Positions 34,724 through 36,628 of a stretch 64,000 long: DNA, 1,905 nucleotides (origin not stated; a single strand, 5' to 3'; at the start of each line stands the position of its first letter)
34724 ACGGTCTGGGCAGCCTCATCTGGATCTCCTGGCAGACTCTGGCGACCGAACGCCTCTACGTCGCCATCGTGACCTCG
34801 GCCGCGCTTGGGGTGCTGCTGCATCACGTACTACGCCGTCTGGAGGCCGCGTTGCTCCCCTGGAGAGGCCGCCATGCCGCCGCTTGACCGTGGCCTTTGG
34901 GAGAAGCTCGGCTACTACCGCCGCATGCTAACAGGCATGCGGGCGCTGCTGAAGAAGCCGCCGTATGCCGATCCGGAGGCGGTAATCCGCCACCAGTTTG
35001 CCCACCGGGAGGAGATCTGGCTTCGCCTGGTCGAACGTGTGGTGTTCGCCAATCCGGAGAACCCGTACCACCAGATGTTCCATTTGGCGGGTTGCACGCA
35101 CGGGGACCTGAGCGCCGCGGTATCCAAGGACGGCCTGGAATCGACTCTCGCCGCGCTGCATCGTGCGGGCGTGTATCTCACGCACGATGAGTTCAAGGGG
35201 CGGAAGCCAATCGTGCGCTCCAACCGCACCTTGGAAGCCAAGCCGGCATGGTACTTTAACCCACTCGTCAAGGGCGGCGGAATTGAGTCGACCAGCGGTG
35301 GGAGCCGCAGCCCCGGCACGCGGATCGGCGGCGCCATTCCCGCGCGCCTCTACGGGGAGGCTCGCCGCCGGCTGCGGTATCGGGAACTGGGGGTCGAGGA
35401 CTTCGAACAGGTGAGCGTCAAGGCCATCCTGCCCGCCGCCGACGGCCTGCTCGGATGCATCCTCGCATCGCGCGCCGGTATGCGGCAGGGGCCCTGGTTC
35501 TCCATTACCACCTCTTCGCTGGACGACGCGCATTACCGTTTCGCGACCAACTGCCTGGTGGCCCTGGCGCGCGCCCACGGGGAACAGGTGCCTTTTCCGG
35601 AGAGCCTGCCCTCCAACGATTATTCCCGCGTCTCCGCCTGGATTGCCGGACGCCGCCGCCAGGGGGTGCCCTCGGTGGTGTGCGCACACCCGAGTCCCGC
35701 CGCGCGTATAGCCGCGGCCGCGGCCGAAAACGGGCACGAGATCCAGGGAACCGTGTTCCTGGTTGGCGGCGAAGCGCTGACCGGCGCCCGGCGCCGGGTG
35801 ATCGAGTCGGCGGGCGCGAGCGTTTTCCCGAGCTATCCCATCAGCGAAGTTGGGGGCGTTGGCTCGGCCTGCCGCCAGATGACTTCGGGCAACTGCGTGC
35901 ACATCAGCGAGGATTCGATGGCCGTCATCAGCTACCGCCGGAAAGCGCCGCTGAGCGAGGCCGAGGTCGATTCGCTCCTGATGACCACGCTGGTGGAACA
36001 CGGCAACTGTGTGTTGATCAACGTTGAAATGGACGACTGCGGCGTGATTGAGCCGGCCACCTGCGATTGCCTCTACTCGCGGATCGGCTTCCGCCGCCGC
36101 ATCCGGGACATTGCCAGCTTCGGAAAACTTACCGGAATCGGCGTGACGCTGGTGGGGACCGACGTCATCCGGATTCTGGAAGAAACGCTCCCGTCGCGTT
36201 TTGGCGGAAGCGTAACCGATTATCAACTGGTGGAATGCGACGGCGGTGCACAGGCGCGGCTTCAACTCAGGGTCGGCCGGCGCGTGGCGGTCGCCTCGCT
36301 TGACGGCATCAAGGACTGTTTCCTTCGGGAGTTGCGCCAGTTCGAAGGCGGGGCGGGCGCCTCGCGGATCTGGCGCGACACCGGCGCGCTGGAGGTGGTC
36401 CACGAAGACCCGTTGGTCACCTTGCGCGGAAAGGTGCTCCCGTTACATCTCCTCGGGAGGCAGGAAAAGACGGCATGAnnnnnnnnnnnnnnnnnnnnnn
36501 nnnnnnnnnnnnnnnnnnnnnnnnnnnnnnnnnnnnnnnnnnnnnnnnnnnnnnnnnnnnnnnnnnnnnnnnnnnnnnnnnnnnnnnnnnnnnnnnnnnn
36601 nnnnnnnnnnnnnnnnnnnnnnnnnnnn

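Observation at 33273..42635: Seven start/stop-coupled genes joining an ABC importer, an adenylating enzyme, an outer-membrane barrel, a CE4 deacetylase and a GT4 transferase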

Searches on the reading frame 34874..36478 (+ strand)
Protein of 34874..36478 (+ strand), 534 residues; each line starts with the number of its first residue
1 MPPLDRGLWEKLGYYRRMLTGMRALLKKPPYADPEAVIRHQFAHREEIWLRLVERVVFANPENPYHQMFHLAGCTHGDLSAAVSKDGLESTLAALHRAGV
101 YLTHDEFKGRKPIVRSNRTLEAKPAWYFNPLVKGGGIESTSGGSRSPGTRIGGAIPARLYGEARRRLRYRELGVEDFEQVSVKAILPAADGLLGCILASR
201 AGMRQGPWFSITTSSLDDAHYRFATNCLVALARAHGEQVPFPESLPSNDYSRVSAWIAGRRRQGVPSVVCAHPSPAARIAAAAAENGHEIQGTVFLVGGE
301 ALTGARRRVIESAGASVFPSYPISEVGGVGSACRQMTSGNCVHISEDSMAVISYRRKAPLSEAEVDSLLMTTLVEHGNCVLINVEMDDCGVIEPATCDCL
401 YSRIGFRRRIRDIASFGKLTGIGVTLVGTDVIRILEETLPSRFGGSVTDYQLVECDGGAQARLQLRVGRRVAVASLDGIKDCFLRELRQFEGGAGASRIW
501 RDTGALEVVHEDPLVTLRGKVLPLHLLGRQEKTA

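Call 4: search_protein_families(library=pfam, proteins=[window:34874-36478:+], max_evalue=0.01)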
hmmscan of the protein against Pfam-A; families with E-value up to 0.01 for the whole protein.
window:34874-36478:+ (534 aa): 0 families
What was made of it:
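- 34874..36478 (+): Cytoplasmic PaaK-fold adenylate-forming enzyme (534 aa) of an unannotated clade. Motifs: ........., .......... (P-loop-like), GGEALT, YPISEVG, EMDDCG, CDC, SFGKLTG, RGK. No Pfam hit (call 4).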

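Call 6: search_protein_families(library=ncbifam, proteins=[window:34874-36478:+], max_evalue=0.01)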
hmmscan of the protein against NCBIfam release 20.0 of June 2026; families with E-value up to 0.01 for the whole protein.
window:34874-36478:+ (534 aa): 3 families
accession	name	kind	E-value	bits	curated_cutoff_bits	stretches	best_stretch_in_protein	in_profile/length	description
NF041878.1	paak_haloarch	equivalog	1.7e-07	30.2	700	1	268-399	175-311/427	phenylacetate--CoA ligase PaaK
NF045666.1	DVU1553_fam_AMP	equivalog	0.0012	18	300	1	266-399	183-317/331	DVU_1553 family AMP-dependent CoA ligase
NF041217.1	BagE_FevW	exception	0.0027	16.7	800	1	277-400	175-299/424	bagremycin/ferroverdin synthetase BagE/FevW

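Call 10: find_homologous_proteins(query=window:34874-36475:+, max_evalue=0.001)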
Query window:34874-36475:+ (534 aa): 266 proteins with E <= 0.001 among 8000 candidates; the best 120 are listed.
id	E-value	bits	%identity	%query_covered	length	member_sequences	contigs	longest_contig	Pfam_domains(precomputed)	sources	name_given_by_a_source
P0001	0.0e+0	1217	100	100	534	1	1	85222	-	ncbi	-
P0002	1.1e-271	920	77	100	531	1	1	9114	-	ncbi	-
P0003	2.6e-270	916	77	99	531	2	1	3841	-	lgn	-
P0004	4.5e-264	895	74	98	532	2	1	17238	-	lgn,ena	-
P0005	7.8e-252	855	73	96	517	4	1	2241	-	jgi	jgi:hypothetical protein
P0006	4.1e-250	849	71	99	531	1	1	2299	-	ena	-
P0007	3.0e-248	843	69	99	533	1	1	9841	-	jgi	jgi:hypothetical protein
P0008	5.0e-244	829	71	98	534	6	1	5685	-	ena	-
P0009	3.6e-208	711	61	96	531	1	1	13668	-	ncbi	-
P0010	3.4e-205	701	61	97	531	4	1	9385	-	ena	-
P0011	1.0e-204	699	60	97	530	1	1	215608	-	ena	-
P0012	1.7e-204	699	62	97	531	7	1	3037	-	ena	-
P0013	2.4e-201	688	60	98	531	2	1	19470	-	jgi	-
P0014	8.6e-200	683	60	98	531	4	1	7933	-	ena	-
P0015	3.3e-198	678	61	97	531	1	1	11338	-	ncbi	-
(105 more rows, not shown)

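Call 13: search_solved_structures(query=A1, max_evalue=10, show_alignments=3)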
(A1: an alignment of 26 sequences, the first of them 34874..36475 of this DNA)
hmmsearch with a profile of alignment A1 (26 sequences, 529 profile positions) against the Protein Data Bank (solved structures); distinct sequences matched with E-value up to 10: 4.
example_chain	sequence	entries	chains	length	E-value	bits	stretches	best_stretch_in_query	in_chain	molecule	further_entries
4r1l_A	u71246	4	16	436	1.9e-05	26.5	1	259-391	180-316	Phenylacetate-coenzyme A ligase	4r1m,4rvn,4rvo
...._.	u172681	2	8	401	0.0003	22.5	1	288-397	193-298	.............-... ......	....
4yy2_A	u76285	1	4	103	1.1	10.8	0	450-481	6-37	dTor_3x33L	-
4yy5_A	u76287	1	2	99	1.4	10.5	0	451-481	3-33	dTor_3x33L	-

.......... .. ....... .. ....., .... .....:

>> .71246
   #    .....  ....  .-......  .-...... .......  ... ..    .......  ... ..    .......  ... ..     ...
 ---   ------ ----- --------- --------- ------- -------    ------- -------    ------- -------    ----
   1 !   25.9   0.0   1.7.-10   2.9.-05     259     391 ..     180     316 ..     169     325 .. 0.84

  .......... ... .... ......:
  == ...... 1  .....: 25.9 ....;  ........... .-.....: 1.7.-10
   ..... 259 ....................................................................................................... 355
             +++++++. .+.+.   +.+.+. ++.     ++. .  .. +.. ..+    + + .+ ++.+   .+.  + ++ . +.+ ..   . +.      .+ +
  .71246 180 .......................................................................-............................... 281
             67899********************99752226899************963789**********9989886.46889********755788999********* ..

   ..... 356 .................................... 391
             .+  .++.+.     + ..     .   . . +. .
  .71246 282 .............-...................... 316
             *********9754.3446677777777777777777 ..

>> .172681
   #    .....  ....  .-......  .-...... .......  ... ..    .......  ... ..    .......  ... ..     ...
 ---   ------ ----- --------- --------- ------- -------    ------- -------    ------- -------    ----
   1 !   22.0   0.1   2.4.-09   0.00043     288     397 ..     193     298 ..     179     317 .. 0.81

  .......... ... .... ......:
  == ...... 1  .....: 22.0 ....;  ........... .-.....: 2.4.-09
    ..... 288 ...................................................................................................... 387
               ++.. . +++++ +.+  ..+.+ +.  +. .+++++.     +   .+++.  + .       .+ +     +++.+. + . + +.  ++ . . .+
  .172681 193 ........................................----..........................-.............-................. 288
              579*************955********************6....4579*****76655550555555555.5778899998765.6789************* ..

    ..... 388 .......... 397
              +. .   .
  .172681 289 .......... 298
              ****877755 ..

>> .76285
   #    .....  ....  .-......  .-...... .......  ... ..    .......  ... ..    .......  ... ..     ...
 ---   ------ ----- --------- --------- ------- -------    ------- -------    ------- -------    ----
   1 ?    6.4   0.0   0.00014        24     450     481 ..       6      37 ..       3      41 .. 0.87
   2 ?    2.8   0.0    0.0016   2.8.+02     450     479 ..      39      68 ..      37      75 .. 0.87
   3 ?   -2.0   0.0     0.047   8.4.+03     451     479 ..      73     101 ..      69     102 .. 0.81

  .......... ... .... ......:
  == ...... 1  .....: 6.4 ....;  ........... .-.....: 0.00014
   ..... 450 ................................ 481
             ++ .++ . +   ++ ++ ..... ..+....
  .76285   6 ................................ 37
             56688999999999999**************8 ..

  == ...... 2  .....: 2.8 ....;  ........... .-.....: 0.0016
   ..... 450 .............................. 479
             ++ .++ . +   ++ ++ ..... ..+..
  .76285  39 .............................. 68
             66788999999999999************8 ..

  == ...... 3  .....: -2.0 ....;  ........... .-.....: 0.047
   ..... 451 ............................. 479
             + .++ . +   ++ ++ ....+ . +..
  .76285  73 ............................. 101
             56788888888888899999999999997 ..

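Call 14: find_related_loci(query=A1, collection=genome_contigs, flank=10000)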
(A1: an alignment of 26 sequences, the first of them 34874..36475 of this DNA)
Query A1 (534 aa) in genome_contigs; peptide patterns used: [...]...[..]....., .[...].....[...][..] (x = any residue, [..] = any of these).
145 stretches matched a pattern; 115 encode a relative of the query (tblastn E <= 1e-3); the best 80 are kept; 78 distinct loci.
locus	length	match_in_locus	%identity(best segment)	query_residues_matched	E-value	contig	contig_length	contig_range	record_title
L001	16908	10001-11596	61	2-534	0e+0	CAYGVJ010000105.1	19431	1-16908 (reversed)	MAG TPA_asm: uncultured Solibacteraceae bacterium isolate ERP119294_co1_477 genome assembly, contig: NODE_3452_length_19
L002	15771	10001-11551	62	11-528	0e+0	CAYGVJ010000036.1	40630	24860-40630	MAG TPA_asm: uncultured Solibacteraceae bacterium isolate ERP119294_co1_477 genome assembly, contig: NODE_1028_length_40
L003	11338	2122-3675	61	10-528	0e+0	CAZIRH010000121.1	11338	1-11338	MAG TPA_asm: uncultured Solibacteraceae bacterium isolate binchicken_co376_52 genome assembly, contig: NODE_6575_length_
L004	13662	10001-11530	61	11-521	0e+0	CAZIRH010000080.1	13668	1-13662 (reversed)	MAG TPA_asm: uncultured Solibacteraceae bacterium isolate binchicken_co376_52 genome assembly, contig: NODE_4825_length_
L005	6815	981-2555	57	7-532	0e+0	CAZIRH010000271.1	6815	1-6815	MAG TPA_asm: uncultured Solibacteraceae bacterium isolate binchicken_co376_52 genome assembly, contig: NODE_14788_length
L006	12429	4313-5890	56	2-528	0e+0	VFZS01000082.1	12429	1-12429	MAG: Acidobacteria bacterium isolate K_DeepCast_250m_m1_110 K_DeepCast_250m_m1_110_Ga0194125_10010757, whole genome shot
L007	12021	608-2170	57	7-528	0e+0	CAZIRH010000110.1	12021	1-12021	MAG TPA_asm: uncultured Solibacteraceae bacterium isolate binchicken_co376_52 genome assembly, contig: NODE_5981_length_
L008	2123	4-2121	58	5-528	0e+0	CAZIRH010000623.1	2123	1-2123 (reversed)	MAG TPA_asm: uncultured Solibacteraceae bacterium isolate binchicken_co376_52 genome assembly, contig: NODE_100536_lengt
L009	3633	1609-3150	53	14-528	0e+0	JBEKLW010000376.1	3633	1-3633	MAG: Bryobacteraceae bacterium isolate SPRUCE 37 SPRUCE_37_376, whole genome shotgun sequence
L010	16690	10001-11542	55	14-528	3e-173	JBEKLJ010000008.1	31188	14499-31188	MAG: Bryobacteraceae bacterium isolate SPRUCE 368 SPRUCE_368_8, whole genome shotgun sequence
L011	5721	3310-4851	54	14-528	3e-171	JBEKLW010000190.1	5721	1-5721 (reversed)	MAG: Bryobacteraceae bacterium isolate SPRUCE 37 SPRUCE_37_190, whole genome shotgun sequence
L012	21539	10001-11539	53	14-527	9e-169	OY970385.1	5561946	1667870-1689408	MAG: Bryobacterales bacterium isolate MFD03726.bin.c.1 genome assembly, chromosome: 1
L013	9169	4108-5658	54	11-528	6e-169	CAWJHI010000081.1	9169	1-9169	MAG: Terriglobia bacterium isolate MFD09222.bin.3.117 genome assembly, contig: contig_202832, whole genome shotgun seque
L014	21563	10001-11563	53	7-527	6e-168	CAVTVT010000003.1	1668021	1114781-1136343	MAG: Vicinamibacterales bacterium isolate MFD04944.bin.2.207 genome assembly, contig: contig_21266, whole genome shotgun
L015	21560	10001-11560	53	8-528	1e-166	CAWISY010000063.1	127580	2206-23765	MAG: Bryobacterales bacterium isolate MFD03044.bin.2.26 genome assembly, contig: contig_43049, whole genome shotgun sequ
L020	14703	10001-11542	53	14-528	2e-161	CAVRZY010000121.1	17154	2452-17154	MAG: uncultured Acidobacteriota bacterium isolate MFD04408.bin.3.357 genome assembly, contig: contig_123397, whole genom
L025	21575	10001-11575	52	8-532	9e-158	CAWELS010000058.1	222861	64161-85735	MAG: Bryobacterales bacterium isolate MFD05684.bin.2.124 genome assembly, contig: contig_89313, whole genome shotgun seq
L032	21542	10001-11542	49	15-528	6e-150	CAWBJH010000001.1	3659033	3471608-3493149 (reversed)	MAG: uncultured delta proteobacterium isolate MFD03323.bin.1.18 genome assembly, contig: contig_33361, whole genome shot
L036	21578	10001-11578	48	7-534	3e-146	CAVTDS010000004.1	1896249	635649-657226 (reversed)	MAG: Bryobacterales bacterium isolate MFD01188.bin.2.44 genome assembly, contig: contig_14207, whole genome shotgun sequ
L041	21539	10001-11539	47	15-528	4e-144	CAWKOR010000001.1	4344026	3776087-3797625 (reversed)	MAG: uncultured delta proteobacterium isolate MFD04944.bin.1.36 genome assembly, contig: contig_15114, whole genome shot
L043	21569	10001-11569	47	1-528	2e-142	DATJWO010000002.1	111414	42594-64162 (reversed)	MAG TPA_asm: Bryobacteraceae bacterium isolate SMAG_U15101 k141_275065, whole genome shotgun sequence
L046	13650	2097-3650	46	14-533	1e-141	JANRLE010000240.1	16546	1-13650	MAG: Bryobacteraceae bacterium isolate bins.48 k141_2954041, whole genome shotgun sequence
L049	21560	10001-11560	45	14-534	2e-140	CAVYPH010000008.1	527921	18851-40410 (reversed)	MAG: Bryobacteraceae bacterium isolate MFD05513.bin.2.143 genome assembly, contig: contig_28368, whole genome shotgun se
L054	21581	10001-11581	46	4-532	1e-137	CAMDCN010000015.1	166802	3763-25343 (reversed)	MAG: Candidatus Sulfopaludibacter sp. SbA3 isolate MiH-16apr19-209 genome assembly, contig: MiH-16apr19-C67, whole genom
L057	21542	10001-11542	47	13-527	2e-136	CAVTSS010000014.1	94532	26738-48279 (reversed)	MAG: Terriglobia bacterium isolate MFD05377.bin.2.43 genome assembly, contig: contig_70235, whole genome shotgun sequenc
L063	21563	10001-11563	46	8-527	3e-132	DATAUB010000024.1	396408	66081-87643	MAG TPA_asm: Bryobacteraceae bacterium isolate SMAG_U5561 k141_455318, whole genome shotgun sequence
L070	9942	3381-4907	44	14-528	5e-124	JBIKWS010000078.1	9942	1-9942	MAG: Cyanophyceae cyanobacterium isolate ME2015-09-13_3300035666_group6_bin94 Rohwer_bin2692_scaffold_5640_c2, whole gen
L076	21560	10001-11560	44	8-532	4e-118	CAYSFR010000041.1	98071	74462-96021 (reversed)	MAG TPA_asm: uncultured Solibacteraceae bacterium isolate SRP302895_co1_204 genome assembly, contig: NODE_423_length_980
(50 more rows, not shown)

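Call 22: search_protein_families(library=pfam, proteins=[L006:10748-11746:+, L012:16189-17001:-, L015:13604-15637:+, L020:11577-12875:+, L025:6429-7757:+, L036:18959-20998:+, L063:15843-17171:+, L001:8619-9953:+, L015:12542-13540:-, L009:488-1549:+], max_evalue=0.001)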
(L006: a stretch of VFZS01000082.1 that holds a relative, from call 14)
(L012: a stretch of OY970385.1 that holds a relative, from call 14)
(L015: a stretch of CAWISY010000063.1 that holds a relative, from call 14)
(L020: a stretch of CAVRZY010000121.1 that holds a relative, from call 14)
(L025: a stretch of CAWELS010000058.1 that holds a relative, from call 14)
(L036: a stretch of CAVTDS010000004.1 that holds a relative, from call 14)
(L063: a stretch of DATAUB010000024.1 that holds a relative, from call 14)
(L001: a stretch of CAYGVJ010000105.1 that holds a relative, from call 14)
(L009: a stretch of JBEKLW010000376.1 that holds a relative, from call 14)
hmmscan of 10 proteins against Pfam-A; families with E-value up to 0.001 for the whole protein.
L006:10748-11746:+ (332 aa): 3 families
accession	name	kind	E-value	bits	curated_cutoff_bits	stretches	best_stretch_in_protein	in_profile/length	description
PF00535.33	Glycos_transf_2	-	1.3e-33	116.8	23.3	1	17-137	1-124/168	Glycosyl transferase family 2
PF10111.15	Glyco_tranf_2_2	-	5.8e-19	69.1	27.3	1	29-228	15-228/276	Glycosyltransferase like family 2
PF13641.12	Glyco_tranf_2_3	-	5.4e-14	53.2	27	1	14-200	1-196/230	Glycosyltransferase like family 2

L012:16189-17001:- (270 aa): 3 families
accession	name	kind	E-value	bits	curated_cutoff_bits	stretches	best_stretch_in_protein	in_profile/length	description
PF08241.18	Methyltransf_11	-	1.2e-12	48.8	21.2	1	81-159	19-95/95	Methyltransferase domain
PF13649.12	Methyltransf_25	-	1.6e-09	38.8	27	1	78-155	19-97/97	Methyltransferase domain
PF08242.18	Methyltransf_12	-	4e-05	24.7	30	1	80-157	20-98/98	Methyltransferase domain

L015:13604-15637:+ (677 aa): 1 family
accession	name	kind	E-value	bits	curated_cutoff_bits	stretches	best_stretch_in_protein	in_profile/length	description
PF13231.12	PMT_2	-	1.1e-06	29.4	26.1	1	254-389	11-150/160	Dolichyl-phosphate-mannose-protein mannosyltransferase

L020:11577-12875:+ (432 aa): 2 families
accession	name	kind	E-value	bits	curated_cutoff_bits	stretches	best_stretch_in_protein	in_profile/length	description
PF08245.18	Mur_ligase_M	-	5.2e-28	98.8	24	1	39-226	1-200/200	Mur ligase middle domain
PF02875.26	Mur_ligase_C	-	6.3e-12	46.9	28.4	1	249-369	2-123/127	Mur ligase, glutamate ligase domain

L025:6429-7757:+ (442 aa): 1 family
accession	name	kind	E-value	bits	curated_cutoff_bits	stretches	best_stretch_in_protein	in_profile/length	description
PF01566.24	Nramp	-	2.3e-19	70.1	29.8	1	45-343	6-295/357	Natural resistance-associated macrophage protein-like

L036:18959-20998:+ (679 aa): 1 family
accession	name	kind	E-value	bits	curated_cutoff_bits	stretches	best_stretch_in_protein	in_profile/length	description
PF09586.16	YfhO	-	1.4e-10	40.7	28.5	1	567-648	753-835/835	Bacterial membrane protein YfhO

L063:15843-17171:+ (442 aa): 5 families
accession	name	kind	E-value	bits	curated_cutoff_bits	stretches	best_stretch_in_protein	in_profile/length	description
PF19051.5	GFO_IDH_MocA_C2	-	1.2e-24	87.6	23.3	1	203-439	41-253/254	Oxidoreductase family, C-terminal alpha/beta domain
PF01408.29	GFO_IDH_MocA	-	1.8e-20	74.2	24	1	42-162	3-119/120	Oxidoreductase family, NAD-binding Rossmann fold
PF22725.1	GFO_IDH_MocA_C3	-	1.1e-11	45.3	27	1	236-336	30-123/124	GFO/IDH/MocA C-terminal domain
PF02423.21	OCD_Mu_crystall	-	1.3e-05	24.8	24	1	17-130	108-219/314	Ornithine cyclodeaminase/mu-crystallin family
PF02894.22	GFO_IDH_MocA_C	-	0.00014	22.2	22.9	1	245-412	35-216/218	Oxidoreductase family, C-terminal alpha/beta domain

L001:8619-9953:+ (444 aa): 2 families
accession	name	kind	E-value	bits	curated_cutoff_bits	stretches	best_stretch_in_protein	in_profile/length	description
PF02872.23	5_nucleotid_C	-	1.9e-15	57.7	23.6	1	318-383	17-82/158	5'-nucleotidase, C-terminal domain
PF00149.33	Metallophos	-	2.6e-12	48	21.5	1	34-236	2-190/191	Calcineurin-like phosphoesterase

L015:12542-13540:- (332 aa): 5 families
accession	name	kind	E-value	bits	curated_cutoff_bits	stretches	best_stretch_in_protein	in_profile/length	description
PF00891.24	Methyltransf_2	-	1.9e-49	168.3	22.3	1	93-309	1-210/210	O-methyltransferase domain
PF08100.18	Dimerisation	-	1.8e-16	60.2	25.6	2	39-72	56-93/93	O-methyltransferase dimerisation domain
PF13489.12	Methyltransf_23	-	2.5e-05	24.5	27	1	149-312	6-163/164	Methyltransferase domain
PF08242.18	Methyltransf_12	-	0.00027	22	30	1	171-259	2-96/98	Methyltransferase domain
PF13649.12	Methyltransf_25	-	0.0004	21.4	27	1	171-256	3-94/97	Methyltransferase domain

L009:488-1549:+ (353 aa): 2 families
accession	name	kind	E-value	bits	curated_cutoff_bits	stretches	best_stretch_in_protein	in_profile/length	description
PF25183.1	OMP_b-brl_4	-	2.7e-21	76.1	30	2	249-287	1-39/838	Outer membrane beta barrel domain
PF13620.12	CarboxypepD_reg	-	7e-17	62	32.3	1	32-113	1-82/82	Carboxypeptidase regulatory-like domain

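Call 26: predict_structure(alignment_id=A1)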
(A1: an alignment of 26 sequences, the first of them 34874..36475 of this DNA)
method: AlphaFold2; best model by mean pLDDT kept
length: 534 residues; sequences in the alignment: 26
mean_pLDDT: 86.2   pTM: 0.87
mean pLDDT of the five models: 86.2, 86.1, 85.9, 82.8, 81.2
residues with pLDDT >= 90: 303; 70-90: 167; 50-70: 45; < 50: 19
segments of 3 or more residues with pLDDT < 50: 1-4, 142-148, 527-534
pLDDT, mean of each block of 10 residues (from residue 1): 56 84 91 95 96 94 95 97 97 97 84 90 82 63 48 81 94 96 85 92 95 80 93 96 92 97 96 92 96 89 86 95 86 90 95 84 84 90 90 94 94 75 60 87 91 82 90 92 85 73 87 75 57 33
secondary structure, 60 per line:
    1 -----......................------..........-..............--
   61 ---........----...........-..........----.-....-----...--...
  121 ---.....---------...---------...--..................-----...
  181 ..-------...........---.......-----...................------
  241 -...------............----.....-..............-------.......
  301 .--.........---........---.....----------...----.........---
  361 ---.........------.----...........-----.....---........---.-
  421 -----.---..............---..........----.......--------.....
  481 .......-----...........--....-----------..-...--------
elements in order: H6-27 H34-43 H45-58 H64-71 H76-86 H88-97 H104-107 E113-115 E118-120 H124-127 E138-140 E150-152 H155-172 E178-182 H190-200 E204-210 H216-234 E242-244 H251-262 E267-271 H273-286 E294-298 H304-312 E316-323 E327-331 E342-344 E349-357 E364-372 E384-394 H400-404 E408-415 H430-443 E450-456 E461-467 H476-487 H493-503 E506-509
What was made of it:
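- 34874..36478 (+): AlphaFold pLDDT 86, pTM 0.87 (call 26).
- On ANL superfamily, PaaK-type subfamily: AlphaFold model with pLDDT 86 and pTM 0.87 (call 26).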
